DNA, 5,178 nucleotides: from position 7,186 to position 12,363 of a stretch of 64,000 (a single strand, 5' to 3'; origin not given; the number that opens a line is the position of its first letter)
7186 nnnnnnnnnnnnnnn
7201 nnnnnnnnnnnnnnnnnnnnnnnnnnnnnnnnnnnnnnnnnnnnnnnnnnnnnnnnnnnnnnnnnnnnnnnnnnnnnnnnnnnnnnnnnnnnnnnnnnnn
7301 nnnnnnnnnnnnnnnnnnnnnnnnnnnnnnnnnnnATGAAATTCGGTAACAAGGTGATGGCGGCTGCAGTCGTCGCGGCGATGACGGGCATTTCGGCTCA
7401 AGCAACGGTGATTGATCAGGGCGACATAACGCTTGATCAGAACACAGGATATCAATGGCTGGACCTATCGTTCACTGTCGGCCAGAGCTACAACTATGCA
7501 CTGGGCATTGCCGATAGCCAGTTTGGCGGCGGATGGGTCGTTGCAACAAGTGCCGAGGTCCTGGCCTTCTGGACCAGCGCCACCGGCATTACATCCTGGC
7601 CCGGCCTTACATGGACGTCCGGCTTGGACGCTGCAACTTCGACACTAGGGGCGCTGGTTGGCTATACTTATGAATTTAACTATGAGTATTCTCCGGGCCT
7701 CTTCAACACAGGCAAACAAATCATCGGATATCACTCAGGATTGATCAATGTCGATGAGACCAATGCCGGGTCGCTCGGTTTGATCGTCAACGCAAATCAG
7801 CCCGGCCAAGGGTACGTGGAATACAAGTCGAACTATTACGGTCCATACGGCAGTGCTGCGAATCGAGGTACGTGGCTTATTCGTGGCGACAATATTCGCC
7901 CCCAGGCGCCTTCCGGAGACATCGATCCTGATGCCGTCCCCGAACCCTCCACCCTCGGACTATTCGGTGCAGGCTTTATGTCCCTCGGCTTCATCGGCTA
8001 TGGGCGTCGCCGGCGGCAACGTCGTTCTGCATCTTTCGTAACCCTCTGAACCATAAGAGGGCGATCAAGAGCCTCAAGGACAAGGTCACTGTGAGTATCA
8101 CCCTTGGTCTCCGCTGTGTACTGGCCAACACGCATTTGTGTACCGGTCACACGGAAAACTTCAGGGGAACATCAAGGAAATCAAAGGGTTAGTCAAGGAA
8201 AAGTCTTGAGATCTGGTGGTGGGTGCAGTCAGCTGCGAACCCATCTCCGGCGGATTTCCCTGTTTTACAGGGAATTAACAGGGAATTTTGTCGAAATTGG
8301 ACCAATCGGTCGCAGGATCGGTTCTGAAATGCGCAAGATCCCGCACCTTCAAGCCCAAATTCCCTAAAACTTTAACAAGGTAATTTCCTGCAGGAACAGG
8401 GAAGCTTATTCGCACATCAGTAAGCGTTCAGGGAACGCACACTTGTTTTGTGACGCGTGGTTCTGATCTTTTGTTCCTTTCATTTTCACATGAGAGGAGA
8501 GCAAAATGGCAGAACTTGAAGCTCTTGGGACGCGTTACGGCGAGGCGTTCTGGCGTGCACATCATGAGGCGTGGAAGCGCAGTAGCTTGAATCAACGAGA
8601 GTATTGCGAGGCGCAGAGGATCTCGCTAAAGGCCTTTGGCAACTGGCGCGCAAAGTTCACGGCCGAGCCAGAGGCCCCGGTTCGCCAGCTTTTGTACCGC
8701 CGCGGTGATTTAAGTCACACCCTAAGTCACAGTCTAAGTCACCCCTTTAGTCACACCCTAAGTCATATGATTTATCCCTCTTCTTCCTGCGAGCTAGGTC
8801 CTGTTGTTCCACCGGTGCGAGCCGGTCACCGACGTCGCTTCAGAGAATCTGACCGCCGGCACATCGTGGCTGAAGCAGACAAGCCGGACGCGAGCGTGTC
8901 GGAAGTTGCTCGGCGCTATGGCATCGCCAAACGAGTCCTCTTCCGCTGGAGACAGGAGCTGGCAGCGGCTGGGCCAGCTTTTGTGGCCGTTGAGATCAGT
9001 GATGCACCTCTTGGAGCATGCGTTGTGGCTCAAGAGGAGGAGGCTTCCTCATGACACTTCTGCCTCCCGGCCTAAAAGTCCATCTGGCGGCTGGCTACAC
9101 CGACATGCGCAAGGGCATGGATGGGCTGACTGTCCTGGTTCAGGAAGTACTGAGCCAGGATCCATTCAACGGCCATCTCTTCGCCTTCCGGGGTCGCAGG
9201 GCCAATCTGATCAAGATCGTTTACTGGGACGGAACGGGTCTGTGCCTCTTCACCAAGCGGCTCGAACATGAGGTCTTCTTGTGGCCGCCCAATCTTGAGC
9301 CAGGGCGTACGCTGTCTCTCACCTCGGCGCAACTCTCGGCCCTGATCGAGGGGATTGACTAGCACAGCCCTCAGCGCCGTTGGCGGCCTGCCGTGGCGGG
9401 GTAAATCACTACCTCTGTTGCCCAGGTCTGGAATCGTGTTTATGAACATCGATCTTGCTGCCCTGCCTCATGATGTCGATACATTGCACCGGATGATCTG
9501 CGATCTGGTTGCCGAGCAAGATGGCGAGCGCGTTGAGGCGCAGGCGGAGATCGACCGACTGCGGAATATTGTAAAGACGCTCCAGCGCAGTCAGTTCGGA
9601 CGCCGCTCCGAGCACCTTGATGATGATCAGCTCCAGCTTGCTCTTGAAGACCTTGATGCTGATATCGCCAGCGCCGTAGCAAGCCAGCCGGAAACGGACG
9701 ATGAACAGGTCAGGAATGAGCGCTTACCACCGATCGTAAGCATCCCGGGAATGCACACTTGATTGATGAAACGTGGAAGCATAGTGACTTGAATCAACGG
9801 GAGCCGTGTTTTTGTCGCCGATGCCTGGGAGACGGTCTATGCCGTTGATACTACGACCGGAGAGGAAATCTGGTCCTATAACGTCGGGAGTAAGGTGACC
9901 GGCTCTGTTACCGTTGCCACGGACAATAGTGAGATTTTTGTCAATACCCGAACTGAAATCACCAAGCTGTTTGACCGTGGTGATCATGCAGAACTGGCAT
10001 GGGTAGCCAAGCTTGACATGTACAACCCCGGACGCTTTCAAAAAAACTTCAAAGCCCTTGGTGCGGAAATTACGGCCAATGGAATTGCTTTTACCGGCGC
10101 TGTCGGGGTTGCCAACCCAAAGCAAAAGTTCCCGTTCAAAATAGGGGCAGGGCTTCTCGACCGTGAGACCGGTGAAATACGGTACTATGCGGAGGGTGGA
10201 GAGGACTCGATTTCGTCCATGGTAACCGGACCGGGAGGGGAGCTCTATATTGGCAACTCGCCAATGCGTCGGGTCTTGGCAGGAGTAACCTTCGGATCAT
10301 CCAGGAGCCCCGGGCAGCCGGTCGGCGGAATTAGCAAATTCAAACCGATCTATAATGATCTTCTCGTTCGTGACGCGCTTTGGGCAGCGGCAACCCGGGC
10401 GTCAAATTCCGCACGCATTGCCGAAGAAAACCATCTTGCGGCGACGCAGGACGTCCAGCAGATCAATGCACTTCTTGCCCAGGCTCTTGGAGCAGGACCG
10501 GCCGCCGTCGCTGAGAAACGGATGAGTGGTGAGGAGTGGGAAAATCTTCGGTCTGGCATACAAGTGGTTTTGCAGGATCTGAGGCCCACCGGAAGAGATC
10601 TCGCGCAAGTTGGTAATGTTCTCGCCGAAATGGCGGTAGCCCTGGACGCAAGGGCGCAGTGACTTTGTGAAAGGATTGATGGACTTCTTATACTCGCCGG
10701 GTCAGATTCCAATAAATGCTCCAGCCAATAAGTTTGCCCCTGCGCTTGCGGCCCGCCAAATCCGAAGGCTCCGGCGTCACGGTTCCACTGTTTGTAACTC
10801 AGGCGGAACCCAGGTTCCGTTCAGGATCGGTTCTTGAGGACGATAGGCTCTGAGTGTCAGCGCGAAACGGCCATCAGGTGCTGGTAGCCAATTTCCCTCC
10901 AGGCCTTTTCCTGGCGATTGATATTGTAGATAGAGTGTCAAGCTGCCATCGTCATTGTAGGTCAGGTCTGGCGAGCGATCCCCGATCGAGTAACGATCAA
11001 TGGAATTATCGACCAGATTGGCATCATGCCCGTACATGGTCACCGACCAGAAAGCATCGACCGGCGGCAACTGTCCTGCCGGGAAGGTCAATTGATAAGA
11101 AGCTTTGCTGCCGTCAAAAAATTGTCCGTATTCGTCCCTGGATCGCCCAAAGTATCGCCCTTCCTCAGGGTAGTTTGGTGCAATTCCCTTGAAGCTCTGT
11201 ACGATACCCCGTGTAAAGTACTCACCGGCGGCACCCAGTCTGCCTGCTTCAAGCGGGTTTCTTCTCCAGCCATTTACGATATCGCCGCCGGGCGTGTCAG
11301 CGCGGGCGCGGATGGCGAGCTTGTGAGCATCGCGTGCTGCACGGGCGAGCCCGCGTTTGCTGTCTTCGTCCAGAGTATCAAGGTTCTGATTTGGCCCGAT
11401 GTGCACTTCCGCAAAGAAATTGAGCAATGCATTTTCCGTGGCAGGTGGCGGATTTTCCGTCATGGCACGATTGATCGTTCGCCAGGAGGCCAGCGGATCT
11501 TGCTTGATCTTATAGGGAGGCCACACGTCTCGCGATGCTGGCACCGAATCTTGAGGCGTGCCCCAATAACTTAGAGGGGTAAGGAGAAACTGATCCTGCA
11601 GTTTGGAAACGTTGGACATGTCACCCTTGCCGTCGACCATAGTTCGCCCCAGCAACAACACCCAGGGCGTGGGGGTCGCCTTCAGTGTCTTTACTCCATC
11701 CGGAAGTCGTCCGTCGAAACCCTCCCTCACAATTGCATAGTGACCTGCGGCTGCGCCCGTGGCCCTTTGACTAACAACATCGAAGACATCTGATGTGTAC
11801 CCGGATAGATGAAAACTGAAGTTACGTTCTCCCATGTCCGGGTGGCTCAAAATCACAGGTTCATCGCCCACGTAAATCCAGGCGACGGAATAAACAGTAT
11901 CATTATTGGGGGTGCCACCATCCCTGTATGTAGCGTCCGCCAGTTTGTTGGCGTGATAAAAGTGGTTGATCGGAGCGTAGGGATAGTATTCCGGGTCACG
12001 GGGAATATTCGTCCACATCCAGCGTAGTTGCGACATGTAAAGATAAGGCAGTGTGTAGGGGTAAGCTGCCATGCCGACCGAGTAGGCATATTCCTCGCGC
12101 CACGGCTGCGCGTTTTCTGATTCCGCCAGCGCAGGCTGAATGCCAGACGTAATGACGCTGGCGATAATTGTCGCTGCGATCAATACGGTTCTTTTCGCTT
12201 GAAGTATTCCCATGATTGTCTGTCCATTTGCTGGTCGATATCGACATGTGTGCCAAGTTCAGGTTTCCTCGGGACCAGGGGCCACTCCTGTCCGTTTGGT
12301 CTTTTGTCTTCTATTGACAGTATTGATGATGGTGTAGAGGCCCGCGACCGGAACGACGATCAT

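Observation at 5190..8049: One-component PAS-LuxR-hydrolase regulator with twin lux-box-positioned operators aimed at a PEP-CTERM surface protein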

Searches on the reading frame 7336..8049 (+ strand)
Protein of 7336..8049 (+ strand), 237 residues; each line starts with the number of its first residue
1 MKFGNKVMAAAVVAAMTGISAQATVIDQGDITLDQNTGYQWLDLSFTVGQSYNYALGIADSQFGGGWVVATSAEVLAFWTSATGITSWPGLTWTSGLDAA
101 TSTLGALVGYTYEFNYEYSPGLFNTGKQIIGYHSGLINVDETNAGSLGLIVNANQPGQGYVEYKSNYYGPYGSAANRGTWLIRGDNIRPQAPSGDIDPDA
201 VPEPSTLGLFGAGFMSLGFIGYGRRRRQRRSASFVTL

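Call 7: search_protein_families(library=pfam, proteins=[window:7336-8049:+], max_evalue=0.01)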
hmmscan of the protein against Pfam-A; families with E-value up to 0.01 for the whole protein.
window:7336-8049:+ (237 aa): 1 family
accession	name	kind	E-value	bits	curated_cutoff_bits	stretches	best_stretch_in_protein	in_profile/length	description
PF07589.16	PEP-CTERM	-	5.3e-05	23.6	20.7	1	200-227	1-24/24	PEP-CTERM motif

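Call 8: search_protein_families(library=ncbifam, proteins=[window:7336-8049:+], max_evalue=0.01)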
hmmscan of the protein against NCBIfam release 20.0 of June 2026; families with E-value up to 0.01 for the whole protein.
window:7336-8049:+ (237 aa): 7 families
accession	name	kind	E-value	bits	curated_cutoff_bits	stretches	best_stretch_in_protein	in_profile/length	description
TIGR02595.1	PEP_CTERM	domain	4.1e-06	27.2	16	1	201-227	1-24/24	PEP-CTERM sorting domain-containing protein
NF038129.1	PEP_NF038129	equivalog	8e-05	22.6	65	1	196-226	166-193/194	NF038129 family PEP-CTERM protein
NF041538.1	PEP_EDSA_1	subfamily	0.00027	20.7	100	1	199-227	283-307/307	EDSAP-1 family PEP-CTERM protein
NF038126.1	PEP_CTERM_FxDxF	subfamily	0.0012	19.1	50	1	193-222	134-163/165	FxDxF family PEP-CTERM protein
NF038125.1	PEP_CTERM_THxN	subfamily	0.0024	17.5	85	1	200-220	222-242/246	THxN family PEP-CTERM protein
NF038124.1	PEP_CTERM_TLD_A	exception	0.005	16.5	100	0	200-226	210-233/235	PEP_CTERM-anchored TLD domain-containing protein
NF038120.1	PEP_CTERM_QFxxD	subfamily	0.0085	16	80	0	195-227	187-214/215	NF038120 family PEP-CTERM protein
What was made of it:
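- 7336..8049 (+): Target gene: 237-aa secreted PEP-CTERM protein with signal peptide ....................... and C-terminal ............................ Pfam and TIGR02595 (calls 7, 8).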

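Call 47: find_homologous_proteins(query=window:7336-8049:+, max_evalue=0.001)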
Query window:7336-8049:+ (237 aa): 9 proteins with E <= 0.001 among 1469 candidates.
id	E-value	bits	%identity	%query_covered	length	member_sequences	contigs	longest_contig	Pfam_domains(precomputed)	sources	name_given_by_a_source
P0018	1.6e-153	527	100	100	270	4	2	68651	-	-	-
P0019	3.5e-114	398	80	96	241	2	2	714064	-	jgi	jgi:hypothetical protein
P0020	4.3e-113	395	78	96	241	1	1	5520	-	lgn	-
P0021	2.5e-110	386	78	93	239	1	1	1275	-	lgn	-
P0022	1.3e-69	252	59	86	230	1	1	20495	-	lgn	-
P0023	1.6e-10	59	31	88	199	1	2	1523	PF07589.17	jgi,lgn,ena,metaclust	metaclust:\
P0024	2.2e-10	58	72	19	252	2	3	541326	-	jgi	jgi:hypothetical protein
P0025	6.2e-7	47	28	95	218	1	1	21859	-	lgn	-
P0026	5.8e-6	44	71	16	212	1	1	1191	-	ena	-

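Call 48: find_encoding_contigs(protein=P0019, flank=10000, max_places=3)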
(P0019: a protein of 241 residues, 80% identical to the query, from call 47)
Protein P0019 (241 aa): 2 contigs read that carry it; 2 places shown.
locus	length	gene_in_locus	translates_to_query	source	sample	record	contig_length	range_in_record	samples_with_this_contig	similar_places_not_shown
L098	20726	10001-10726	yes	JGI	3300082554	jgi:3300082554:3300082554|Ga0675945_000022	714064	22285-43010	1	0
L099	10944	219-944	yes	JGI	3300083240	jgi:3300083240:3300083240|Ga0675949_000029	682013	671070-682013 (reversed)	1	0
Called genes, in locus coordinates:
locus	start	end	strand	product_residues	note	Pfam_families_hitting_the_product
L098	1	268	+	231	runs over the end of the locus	-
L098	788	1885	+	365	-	PF01547:SBP_bac_1 (faint), PF13416:SBP_bac_8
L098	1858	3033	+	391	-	PF00005:ABC_tran, PF08402:TOBE_2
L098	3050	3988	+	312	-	PF00528:BPD_transp_1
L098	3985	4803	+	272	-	PF00528:BPD_transp_1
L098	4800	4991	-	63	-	-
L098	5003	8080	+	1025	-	PF13620:CarboxypepD_reg (faint)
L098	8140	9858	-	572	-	PF00196:GerE, PF00561:Abhydrolase_1, PF12697:Abhydrolase_6, PF12146:Hydrolase_4 (weak)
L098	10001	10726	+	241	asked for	-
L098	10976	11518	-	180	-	-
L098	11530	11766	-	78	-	-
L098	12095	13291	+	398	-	PF00144:Beta-lactamase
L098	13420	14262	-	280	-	-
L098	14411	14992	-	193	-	-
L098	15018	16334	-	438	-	PF07589:PEP_exosort_dom (weak)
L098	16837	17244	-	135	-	PF00903:Glyoxalase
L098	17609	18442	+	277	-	PF01209:Ubie_methyltran, PF02353:CMAS, PF13489:Methyltransf_23, PF13679:Methyltransf_32 (weak), PF08241:Methyltransf_11, PF08242:Methyltransf_12, PF13649:Methyltransf_25, PF13847:Methyltransf_31, +1 more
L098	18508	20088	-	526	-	PF00486:Trans_reg_C, PF00515:TPR_1 (faint), PF07719:TPR_2 (faint), PF13181:TPR_8 (faint), PF13414:TPR_11 (faint), PF13428:TPR_14 (faint), PF13432:TPR_16 (faint), PF13431:TPR_17 (faint)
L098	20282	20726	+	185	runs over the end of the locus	PF04828:GFA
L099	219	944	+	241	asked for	-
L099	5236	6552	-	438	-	PF07589:PEP_exosort_dom (weak)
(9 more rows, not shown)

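Call 68: search_protein_families(library=pfam, proteins=[L098:15018-16334:-, L098:5003-8080:+], max_evalue=0.001)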
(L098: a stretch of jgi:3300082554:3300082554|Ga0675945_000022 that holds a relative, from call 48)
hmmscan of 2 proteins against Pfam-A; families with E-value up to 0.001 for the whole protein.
L098:15018-16334:- (438 aa): 1 family
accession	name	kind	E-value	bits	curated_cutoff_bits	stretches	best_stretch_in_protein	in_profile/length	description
PF07589.16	PEP-CTERM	-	1.4e-05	25.4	20.7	1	407-430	1-24/24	PEP-CTERM motif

L098:5003-8080:+ (1025 aa): 1 family
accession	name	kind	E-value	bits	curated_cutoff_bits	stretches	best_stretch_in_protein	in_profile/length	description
PF13620.12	CarboxypepD_reg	-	1.7e-06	28.7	32.3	1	54-128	2-81/82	Carboxypeptidase regulatory-like domain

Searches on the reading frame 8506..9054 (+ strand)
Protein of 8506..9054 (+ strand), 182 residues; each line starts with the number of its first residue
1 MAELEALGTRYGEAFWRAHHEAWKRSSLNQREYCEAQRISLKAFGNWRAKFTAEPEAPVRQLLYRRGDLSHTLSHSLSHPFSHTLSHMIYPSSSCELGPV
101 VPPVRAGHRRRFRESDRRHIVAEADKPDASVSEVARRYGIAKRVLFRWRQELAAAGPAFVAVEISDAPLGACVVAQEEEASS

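Call 7: search_protein_families(library=pfam, proteins=[window:8506-9054:+], max_evalue=0.01)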
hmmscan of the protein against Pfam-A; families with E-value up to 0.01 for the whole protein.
window:8506-9054:+ (182 aa): 5 families
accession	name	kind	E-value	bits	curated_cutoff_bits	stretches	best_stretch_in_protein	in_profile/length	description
PF01527.26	HTH_Tnp_1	-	2.5e-11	44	24.1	1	108-153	3-48/75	Transposase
PF13551.12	HTH_29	-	2.1e-06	28.1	28.1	1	126-158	10-42/64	Winged helix-turn helix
PF13384.12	HTH_23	-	5.3e-06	26.5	24.6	1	113-158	3-47/50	Homeodomain-like domain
PF13518.12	HTH_28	-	0.0017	18.9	25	0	117-158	2-42/52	Helix-turn-helix domain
PF13411.12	MerR_1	-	0.0037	17.8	21.6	0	130-152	2-24/69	MerR HTH family regulatory protein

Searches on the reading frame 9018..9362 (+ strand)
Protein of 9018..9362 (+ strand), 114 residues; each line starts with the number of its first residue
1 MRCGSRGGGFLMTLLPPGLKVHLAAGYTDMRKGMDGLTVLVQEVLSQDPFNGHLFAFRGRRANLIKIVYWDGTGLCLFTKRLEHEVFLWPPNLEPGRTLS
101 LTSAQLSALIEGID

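Call 68: search_protein_families(library=pfam, proteins=[window:9018-9362:+], max_evalue=0.001)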
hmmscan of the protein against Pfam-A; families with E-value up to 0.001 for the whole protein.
window:9018-9362:+ (114 aa): 1 family
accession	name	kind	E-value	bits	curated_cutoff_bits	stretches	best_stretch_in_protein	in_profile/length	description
PF05717.18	TnpB_IS66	-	3.5e-34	117.2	26.6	1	20-114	2-95/101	IS66 Orf2 like protein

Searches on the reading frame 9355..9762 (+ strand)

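Call 68: search_protein_families(library=pfam, proteins=[window:9355-9762:+], max_evalue=0.001)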
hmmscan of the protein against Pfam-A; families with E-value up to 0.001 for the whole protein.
window:9355-9762:+ (135 aa): 1 family
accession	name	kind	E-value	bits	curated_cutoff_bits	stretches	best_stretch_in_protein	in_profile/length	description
PF13007.12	LZ_Tnp_IS66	-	3.5e-11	44.1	22.9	1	68-114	1-52/71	Transposase C of IS166 homeodomain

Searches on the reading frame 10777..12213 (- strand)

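Call 7: search_protein_families(library=pfam, proteins=[window:10777-12213:-], max_evalue=0.01)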
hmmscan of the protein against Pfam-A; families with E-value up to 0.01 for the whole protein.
window:10777-12213:- (478 aa): 2 families
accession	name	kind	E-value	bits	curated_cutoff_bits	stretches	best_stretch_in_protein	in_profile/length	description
PF06742.16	DUF1214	-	6.3e-34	117.3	25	1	352-461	2-112/112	Protein of unknown function (DUF1214)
PF06863.17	DUF1254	-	5.8e-33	114.4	22.2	1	82-213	1-133/133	Protein of unknown function (DUF1254)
